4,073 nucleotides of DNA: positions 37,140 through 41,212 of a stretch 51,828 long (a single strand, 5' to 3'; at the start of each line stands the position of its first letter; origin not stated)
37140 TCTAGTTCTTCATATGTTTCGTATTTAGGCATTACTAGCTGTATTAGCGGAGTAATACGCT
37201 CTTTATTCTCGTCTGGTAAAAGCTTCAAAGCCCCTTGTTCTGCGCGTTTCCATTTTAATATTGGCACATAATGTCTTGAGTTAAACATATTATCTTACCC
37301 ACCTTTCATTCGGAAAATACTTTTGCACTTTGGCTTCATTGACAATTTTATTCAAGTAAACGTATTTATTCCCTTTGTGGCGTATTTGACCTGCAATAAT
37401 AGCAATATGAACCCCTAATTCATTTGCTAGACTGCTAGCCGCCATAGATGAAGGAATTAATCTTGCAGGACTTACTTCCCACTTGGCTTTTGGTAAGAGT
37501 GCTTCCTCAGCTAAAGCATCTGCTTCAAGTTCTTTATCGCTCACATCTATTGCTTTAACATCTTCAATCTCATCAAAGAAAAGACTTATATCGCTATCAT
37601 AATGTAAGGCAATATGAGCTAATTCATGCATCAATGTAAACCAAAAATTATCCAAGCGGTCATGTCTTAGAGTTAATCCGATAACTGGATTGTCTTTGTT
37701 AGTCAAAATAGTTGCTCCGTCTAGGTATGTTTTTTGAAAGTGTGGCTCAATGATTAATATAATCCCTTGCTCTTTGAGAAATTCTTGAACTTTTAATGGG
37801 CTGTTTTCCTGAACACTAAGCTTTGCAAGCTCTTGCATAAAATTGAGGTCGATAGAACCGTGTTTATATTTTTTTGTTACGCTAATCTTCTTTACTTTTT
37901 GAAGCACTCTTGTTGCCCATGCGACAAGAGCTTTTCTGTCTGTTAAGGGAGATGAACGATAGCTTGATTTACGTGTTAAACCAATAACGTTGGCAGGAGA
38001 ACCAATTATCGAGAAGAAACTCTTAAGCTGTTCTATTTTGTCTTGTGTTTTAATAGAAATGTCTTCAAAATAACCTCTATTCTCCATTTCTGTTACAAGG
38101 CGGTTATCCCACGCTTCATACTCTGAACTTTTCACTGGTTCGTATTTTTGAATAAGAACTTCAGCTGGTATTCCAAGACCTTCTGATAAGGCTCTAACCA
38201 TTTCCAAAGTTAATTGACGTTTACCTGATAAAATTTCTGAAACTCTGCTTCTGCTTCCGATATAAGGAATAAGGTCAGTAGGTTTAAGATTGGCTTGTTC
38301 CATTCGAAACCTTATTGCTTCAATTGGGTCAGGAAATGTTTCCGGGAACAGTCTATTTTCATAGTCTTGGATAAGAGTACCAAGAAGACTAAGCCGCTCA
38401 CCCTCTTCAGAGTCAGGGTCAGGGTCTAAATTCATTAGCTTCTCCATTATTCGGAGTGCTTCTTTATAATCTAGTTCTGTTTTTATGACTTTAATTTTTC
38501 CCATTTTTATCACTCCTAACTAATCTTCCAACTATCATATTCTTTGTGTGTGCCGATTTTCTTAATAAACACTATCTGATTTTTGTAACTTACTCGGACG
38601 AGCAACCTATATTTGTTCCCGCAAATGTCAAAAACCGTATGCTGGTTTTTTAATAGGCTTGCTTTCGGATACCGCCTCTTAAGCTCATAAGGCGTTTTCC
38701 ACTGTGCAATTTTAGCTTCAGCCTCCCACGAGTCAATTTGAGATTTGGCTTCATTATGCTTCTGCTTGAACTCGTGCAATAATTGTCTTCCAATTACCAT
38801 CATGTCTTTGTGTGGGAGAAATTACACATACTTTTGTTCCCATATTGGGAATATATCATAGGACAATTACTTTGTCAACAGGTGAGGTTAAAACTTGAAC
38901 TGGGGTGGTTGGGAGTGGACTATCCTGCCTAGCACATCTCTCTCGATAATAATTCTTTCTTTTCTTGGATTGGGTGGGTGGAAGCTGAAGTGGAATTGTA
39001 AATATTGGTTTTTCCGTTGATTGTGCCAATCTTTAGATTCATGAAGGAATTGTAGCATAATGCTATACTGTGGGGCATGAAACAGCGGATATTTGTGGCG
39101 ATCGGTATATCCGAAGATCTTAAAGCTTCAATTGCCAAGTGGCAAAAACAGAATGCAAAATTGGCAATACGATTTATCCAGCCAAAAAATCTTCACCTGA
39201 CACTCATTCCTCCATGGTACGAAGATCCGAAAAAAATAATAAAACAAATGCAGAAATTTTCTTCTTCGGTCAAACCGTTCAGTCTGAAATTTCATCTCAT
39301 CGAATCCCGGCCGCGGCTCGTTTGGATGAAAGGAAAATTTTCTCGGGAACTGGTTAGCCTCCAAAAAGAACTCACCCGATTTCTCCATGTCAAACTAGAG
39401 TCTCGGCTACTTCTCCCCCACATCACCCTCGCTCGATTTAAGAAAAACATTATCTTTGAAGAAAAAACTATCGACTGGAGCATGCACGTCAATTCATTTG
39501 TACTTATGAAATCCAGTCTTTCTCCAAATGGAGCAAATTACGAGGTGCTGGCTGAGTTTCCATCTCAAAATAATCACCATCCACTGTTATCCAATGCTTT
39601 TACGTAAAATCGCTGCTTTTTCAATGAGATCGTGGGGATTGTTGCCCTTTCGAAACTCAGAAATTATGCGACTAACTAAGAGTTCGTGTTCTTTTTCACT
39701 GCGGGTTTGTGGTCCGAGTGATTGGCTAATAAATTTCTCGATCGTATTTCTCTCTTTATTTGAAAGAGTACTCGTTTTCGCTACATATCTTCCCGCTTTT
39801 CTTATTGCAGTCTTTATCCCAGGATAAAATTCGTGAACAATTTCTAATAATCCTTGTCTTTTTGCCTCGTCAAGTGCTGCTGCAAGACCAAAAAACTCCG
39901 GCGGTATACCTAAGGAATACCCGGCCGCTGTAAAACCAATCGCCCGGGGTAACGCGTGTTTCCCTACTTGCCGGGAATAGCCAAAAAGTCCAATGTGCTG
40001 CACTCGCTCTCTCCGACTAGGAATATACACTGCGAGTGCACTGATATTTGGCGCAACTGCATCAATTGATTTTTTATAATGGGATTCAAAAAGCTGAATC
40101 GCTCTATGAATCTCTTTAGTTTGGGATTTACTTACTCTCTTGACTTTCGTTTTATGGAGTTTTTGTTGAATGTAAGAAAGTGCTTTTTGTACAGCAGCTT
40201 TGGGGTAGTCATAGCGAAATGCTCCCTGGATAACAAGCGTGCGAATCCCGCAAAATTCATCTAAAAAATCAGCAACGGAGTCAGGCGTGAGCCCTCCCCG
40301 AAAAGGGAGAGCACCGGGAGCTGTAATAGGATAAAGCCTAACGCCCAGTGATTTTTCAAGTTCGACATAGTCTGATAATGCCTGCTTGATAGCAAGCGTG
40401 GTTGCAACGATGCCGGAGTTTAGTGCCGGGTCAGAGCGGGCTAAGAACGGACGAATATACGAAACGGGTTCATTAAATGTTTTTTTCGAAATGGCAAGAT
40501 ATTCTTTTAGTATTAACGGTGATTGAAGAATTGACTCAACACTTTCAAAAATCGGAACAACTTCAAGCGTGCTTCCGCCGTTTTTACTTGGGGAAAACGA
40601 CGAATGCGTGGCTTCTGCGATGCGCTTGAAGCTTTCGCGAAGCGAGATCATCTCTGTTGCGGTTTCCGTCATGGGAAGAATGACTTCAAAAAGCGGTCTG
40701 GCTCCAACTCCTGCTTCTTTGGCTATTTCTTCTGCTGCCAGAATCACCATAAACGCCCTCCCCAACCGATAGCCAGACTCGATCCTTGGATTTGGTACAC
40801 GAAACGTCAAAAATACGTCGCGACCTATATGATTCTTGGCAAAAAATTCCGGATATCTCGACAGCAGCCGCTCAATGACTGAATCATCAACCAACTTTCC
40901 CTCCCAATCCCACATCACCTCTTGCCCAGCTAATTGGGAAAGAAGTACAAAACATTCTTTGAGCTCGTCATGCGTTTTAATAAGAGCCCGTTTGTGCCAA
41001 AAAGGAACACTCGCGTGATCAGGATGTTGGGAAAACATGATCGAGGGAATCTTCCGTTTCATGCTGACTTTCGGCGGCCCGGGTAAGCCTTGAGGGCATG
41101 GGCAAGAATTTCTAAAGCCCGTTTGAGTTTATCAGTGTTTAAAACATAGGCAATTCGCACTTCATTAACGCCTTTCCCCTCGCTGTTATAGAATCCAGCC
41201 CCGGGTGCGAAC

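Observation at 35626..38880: HigB / HigA-ImmA fusion / Beta-protein operon converging on a PD-(D/E)xK gene: candidate uncharacterised defence or abortive-infection module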

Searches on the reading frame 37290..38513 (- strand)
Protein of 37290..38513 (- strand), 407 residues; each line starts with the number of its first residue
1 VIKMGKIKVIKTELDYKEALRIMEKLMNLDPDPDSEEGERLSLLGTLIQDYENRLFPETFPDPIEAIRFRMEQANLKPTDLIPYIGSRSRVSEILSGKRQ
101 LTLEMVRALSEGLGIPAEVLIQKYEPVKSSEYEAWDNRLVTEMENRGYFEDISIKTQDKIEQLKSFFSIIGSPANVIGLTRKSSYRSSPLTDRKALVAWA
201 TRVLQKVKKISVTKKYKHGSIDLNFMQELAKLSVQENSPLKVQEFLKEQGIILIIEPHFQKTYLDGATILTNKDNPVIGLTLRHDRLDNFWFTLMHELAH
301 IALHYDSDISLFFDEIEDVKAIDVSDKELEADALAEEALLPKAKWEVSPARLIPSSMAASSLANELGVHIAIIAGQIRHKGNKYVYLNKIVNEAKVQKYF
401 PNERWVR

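Call 3: search_protein_families(library=pfam, proteins=[window:37290-38513:-], max_evalue=0.01)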
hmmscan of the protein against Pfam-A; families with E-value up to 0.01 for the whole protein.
window:37290-38513:- (407 aa): 2 families
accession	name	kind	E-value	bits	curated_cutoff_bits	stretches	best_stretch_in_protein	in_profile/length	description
PF06114.19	Peptidase_M78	-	2e-09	37.7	22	1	252-353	6-100/123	IrrE N-terminal-like domain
PF01381.28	HTH_3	-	2.9e-06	27.7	23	1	70-119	4-54/55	Helix-turn-helix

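Call 4: search_protein_families(library=ncbifam, proteins=[window:37290-38513:-], max_evalue=0.01)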
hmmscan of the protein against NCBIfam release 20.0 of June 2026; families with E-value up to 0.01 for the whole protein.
window:37290-38513:- (407 aa): 1 family
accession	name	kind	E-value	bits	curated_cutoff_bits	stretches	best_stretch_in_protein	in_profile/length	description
NF052239.1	antitox_spr1629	equivalog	2.9e-07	29.9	335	1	228-346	147-257/377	spr1629 family repressor/antitoxin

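Call 5: search_protein_families(library=padloc, proteins=[window:37290-38513:-], max_evalue=0.01)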
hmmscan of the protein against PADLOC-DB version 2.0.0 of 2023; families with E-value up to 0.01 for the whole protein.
window:37290-38513:- (407 aa): 10 families
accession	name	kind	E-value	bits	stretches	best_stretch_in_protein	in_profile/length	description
PDLC03982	PD-Lambda-2_B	-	9.4e-143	474.3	1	4-403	1-399/402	-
PDLC03945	RmrA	-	5.4e-08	30.4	1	228-346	147-257/394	-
PDLC04141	capP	-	8.8e-08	29.9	1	237-348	19-121/242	capP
PDLC03944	RmrA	-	5.4e-05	20.4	1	270-345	179-248/384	-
PDLC03947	RmrA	-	5.8e-05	20.1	1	242-345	162-257/383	-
PDLC03950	RmrA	-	0.00049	17.2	1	291-345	197-244/369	-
PDLC02926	HTH_VI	-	0.00067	17.9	1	87-127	27-67/92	-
PDLC03954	RmrA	-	0.001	16.1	0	244-342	164-254/380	-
PDLC03948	RmrA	-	0.0041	14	1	246-308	164-225/397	-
PDLC03952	RmrA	-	0.005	13.7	0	291-345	221-269/395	-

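Call 22: find_related_loci(query=window:37290-38513:-, collection=genome_contigs, flank=6000)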
Query window:37290-38513:- (407 aa) in genome_contigs; peptide patterns used: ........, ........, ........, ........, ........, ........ (x = any residue, [..] = any of these).
357 stretches matched a pattern; 315 encode a relative of the query (tblastn E <= 1e-3); the best 80 are kept; 80 distinct loci.
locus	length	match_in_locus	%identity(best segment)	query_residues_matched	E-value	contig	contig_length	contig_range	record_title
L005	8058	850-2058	75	2-405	0e+0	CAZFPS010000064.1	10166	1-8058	MAG TPA_asm: uncultured Planctomycetia bacterium isolate SRP256446_co1_195 genome assembly, contig: NODE_3525_length_101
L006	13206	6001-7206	73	4-405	0e+0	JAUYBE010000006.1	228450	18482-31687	MAG: bacterium isolate C19_maxbin.019_sub C19_k141_78299, whole genome shotgun sequence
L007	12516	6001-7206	74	4-405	0e+0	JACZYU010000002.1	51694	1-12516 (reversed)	MAG: Planctomycetota bacterium isolate B27T3L11 B27T3L11_NODE368, whole genome shotgun sequence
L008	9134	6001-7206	73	3-405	0e+0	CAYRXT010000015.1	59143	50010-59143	MAG TPA_asm: uncultured Planctomycetales bacterium isolate SRP141376_co4_105 genome assembly, contig: NODE_930_length_59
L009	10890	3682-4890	75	2-405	0e+0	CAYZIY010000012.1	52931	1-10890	MAG TPA_asm: uncultured Planctomycetales bacterium isolate SRP141376_co2_271 genome assembly, contig: NODE_1530_length_5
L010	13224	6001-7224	71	3-406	0e+0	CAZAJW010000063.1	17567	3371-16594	MAG TPA_asm: uncultured Atribacterota bacterium isolate SRP067234_co1_54 genome assembly, contig: k99_271407, whole geno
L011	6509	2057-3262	71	4-405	0e+0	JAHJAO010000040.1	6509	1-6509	MAG: Candidatus Omnitrophota bacterium isolate Modern_marine.mb.214 Modern_marine.mb.214_k141_613259, whole genome shotg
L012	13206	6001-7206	73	4-405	0e+0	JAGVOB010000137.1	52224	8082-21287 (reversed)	MAG: Candidatus Omnitrophota bacterium isolate DeMMO3_15 c_000000024452, whole genome shotgun sequence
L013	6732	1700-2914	72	4-405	0e+0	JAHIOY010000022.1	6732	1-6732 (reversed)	MAG: Patescibacteria group bacterium isolate KR13_S3.mb.32 KR13_S3.mb.32_k141_102799, whole genome shotgun sequence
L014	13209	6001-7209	73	2-405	0e+0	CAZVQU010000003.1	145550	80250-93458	MAG TPA_asm: uncultured Planctomycetia bacterium isolate SRP167671_co3_96 genome assembly, contig: NODE_31_length_145550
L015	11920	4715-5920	71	4-405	0e+0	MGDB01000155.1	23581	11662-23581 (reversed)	MAG: Candidatus Schekmanbacteria bacterium GWA2_38_11 gwa2_scaffold_9558, whole genome shotgun sequence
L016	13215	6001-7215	69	4-405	0e+0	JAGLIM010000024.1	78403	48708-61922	MAG: Candidatus Paceibacterota bacterium isolate RS_2_5 ROV157_2.bin.5.fa_24, whole genome shotgun sequence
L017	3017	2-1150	71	23-405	0e+0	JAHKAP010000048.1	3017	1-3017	MAG: Candidatus Omnitrophota bacterium isolate Undefined_mixed_planktonic.mb.47 Undefined_mixed_pl.mb.47_k141_779398, wh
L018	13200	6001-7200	69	6-405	0e+0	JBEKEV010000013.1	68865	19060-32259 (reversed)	MAG: Bacteroidota bacterium isolate SPRUCE 214 SPRUCE_214_13, whole genome shotgun sequence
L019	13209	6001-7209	70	4-407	0e+0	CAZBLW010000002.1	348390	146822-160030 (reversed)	MAG TPA_asm: uncultured Gammaproteobacteria bacterium isolate SRP193661_co2_55 genome assembly, contig: NODE_5_length_34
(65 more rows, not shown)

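Call 36: search_solved_structures(query=window:37290-38513:-, max_evalue=0.1)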
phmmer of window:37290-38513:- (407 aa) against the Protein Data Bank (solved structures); distinct sequences matched with E-value up to 0.1: 2.
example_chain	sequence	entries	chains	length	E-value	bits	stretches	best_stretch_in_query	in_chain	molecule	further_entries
5ycl_A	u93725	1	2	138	3.2e-08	36.2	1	10-120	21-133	Antitoxin HigA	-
5ifg_B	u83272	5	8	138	4.1e-08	35.9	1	10-118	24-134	Antitoxin HigA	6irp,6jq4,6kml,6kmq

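Call 73: find_related_loci(query=window:37290-38513:-, collection=viral_contigs, flank=8000)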
Query window:37290-38513:- (407 aa) in viral_contigs; peptide patterns used: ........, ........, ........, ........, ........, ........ (x = any residue, [..] = any of these).
9 stretches matched a pattern; 7 encode a relative of the query (tblastn E <= 1e-3); 7 distinct loci.
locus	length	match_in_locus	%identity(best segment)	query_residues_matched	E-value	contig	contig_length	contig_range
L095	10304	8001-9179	40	8-400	4e-85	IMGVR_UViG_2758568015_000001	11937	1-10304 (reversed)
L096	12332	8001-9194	39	6-400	7e-76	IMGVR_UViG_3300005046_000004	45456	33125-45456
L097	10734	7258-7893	38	195-403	8e-33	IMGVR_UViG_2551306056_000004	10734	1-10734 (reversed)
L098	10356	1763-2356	32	185-384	3e-29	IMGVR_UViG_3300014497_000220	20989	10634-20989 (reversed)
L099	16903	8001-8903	28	91-381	2e-27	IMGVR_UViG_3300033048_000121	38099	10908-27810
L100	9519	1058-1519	35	242-398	2e-25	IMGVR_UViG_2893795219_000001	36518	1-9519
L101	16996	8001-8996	29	58-381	4e-23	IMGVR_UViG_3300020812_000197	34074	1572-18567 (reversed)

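Call 85: search_protein_families(library=phrogs, proteins=[window:37290-38513:-], max_evalue=0.001)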
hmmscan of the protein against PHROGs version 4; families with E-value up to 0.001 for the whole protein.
window:37290-38513:- (407 aa): 10 families
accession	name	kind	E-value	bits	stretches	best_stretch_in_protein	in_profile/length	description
phrog_11202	-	unknown function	1.9e-29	103.7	1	8-134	7-133/218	-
phrog_1373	-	transcription regulation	4.9e-23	82.9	1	7-134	3-136/166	transcriptional regulator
phrog_2439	-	transcription regulation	1.8e-21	77.4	1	87-381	33-281/367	transcriptional regulator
phrog_10398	-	unknown function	3e-14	53.9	1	7-70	3-66/66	-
phrog_87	-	other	7.8e-07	30.1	1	227-345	26-133/227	metallo-protease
phrog_1516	-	unknown function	2.2e-05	25.2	1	244-342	40-142/227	-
phrog_2967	-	transcription regulation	9.9e-05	23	1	67-150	15-101/225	transcriptional regulator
phrog_18577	-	unknown function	0.00017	21.9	1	267-353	164-249/332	-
phrog_1914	-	unknown function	0.00021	22.1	1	239-343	29-145/222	-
phrog_8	-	transcription regulation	0.00044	20.8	1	64-164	152-254/346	transcriptional regulator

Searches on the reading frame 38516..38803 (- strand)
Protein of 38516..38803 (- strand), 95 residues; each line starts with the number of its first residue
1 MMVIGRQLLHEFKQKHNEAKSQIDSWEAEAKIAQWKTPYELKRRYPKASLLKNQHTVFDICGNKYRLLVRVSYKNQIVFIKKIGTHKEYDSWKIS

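Call 3: search_protein_families(library=pfam, proteins=[window:38516-38803:-], max_evalue=0.01)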
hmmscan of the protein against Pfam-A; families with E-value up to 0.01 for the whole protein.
window:38516-38803:- (95 aa): 1 family
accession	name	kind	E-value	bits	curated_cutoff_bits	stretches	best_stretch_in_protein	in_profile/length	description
PF09907.15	HigB_toxin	-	1.3e-28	99.5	27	1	19-91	1-73/74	HigB_toxin, RelE-like toxic component of a toxin-antitoxin system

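Call 4: search_protein_families(library=ncbifam, proteins=[window:38516-38803:-], max_evalue=0.01)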
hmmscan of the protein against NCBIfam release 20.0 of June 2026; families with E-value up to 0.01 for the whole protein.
window:38516-38803:- (95 aa): 0 families

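Call 5: search_protein_families(library=padloc, proteins=[window:38516-38803:-], max_evalue=0.01)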
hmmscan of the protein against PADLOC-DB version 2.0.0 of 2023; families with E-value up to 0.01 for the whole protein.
window:38516-38803:- (95 aa): 4 families
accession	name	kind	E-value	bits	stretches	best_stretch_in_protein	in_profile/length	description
PDLC03981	PD-Lambda-2_A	-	4e-37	124.7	1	1-93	1-93/94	-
PDLC03979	PD-Lambda-2_A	-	1.2e-33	113.8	1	1-92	1-92/97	-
PDLC03978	PD-Lambda-2_A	-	2.2e-18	64.4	1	1-84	1-84/87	-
PDLC03980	PD-Lambda-2_A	-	2e-11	42.4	1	1-84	3-86/92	-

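Call 56: search_solved_structures(query=window:38516-38803:-, max_evalue=0.01, show_alignments=1)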
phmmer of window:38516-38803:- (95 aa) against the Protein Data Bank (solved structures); distinct sequences matched with E-value up to 0.01: 3.
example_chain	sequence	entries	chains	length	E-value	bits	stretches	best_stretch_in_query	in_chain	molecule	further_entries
5ycl_B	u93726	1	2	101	1.1e-07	35.6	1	3-91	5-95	mRNA interferase HigB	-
5ifg_A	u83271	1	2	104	1.2e-07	35.5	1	3-91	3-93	mRNA interferase HigB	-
6kml_A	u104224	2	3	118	1.7e-07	35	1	3-91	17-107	mRNA interferase toxin HigB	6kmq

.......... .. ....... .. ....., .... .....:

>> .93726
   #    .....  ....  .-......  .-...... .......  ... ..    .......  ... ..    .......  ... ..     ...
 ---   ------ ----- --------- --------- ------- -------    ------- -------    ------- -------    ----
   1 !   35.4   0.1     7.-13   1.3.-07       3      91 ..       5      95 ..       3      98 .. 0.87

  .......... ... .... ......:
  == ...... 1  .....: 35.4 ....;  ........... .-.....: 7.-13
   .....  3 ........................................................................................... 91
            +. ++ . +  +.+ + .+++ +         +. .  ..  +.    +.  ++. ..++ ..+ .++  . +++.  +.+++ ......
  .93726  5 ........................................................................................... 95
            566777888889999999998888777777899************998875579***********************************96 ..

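Call 85: search_protein_families(library=phrogs, proteins=[window:38516-38803:-], max_evalue=0.001)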
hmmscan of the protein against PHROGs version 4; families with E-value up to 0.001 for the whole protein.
window:38516-38803:- (95 aa): 1 family
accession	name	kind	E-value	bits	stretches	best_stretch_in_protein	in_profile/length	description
phrog_5734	-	unknown function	1.5e-32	113.1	1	1-94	1-94/97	-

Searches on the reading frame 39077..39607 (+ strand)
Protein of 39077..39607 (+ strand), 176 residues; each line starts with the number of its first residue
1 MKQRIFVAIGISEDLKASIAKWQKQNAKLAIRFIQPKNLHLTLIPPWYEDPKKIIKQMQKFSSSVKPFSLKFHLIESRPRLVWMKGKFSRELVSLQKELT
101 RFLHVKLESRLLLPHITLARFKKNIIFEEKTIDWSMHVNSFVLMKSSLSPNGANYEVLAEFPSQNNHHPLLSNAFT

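Call 3: search_protein_families(library=pfam, proteins=[window:39077-39607:+], max_evalue=0.01)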
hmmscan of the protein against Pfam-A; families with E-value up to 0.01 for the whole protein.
window:39077-39607:+ (176 aa): 2 families
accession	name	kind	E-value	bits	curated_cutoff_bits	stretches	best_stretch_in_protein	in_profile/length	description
PF02834.22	LigT_PEase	-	5.7e-13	49.3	23.3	2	9-72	1-71/87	LigT like Phosphoesterase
PF13563.12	2_5_RNA_ligase2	-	6.4e-09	36.5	27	1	15-129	5-124/152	2'-5' RNA ligase superfamily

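Call 4: search_protein_families(library=ncbifam, proteins=[window:39077-39607:+], max_evalue=0.01)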
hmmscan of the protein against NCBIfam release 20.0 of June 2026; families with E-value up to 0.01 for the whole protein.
window:39077-39607:+ (176 aa): 3 families
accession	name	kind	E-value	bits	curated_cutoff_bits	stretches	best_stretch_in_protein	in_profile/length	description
TIGR02258.1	2_5_ligase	equivalog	1.9e-21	76.8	65.7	1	4-161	2-178/180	RNA 2',3'-cyclic phosphodiesterase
NF011704.0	PRK15124.1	equivalog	7e-10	39.2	184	1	2-162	4-173/176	RNA 2',3'-cyclic phosphodiesterase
NF010223.0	PRK13679.1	equivalog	0.0022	17.9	129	1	50-120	47-120/170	hypothetical protein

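Call 5: search_protein_families(library=padloc, proteins=[window:39077-39607:+], max_evalue=0.01)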
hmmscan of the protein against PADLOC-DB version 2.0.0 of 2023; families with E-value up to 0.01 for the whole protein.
window:39077-39607:+ (176 aa): 0 families

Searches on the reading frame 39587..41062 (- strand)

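Call 96: search_protein_families(library=pfam, proteins=[window:39587-41062:-], max_evalue=0.00001)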
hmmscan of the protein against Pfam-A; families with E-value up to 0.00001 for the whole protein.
window:39587-41062:- (491 aa): 1 family
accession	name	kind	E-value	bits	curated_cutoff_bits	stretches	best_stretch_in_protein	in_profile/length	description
PF14010.12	PEPcase_2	-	1.4e-125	420.1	25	1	5-491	1-493/493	Phosphoenolpyruvate carboxylase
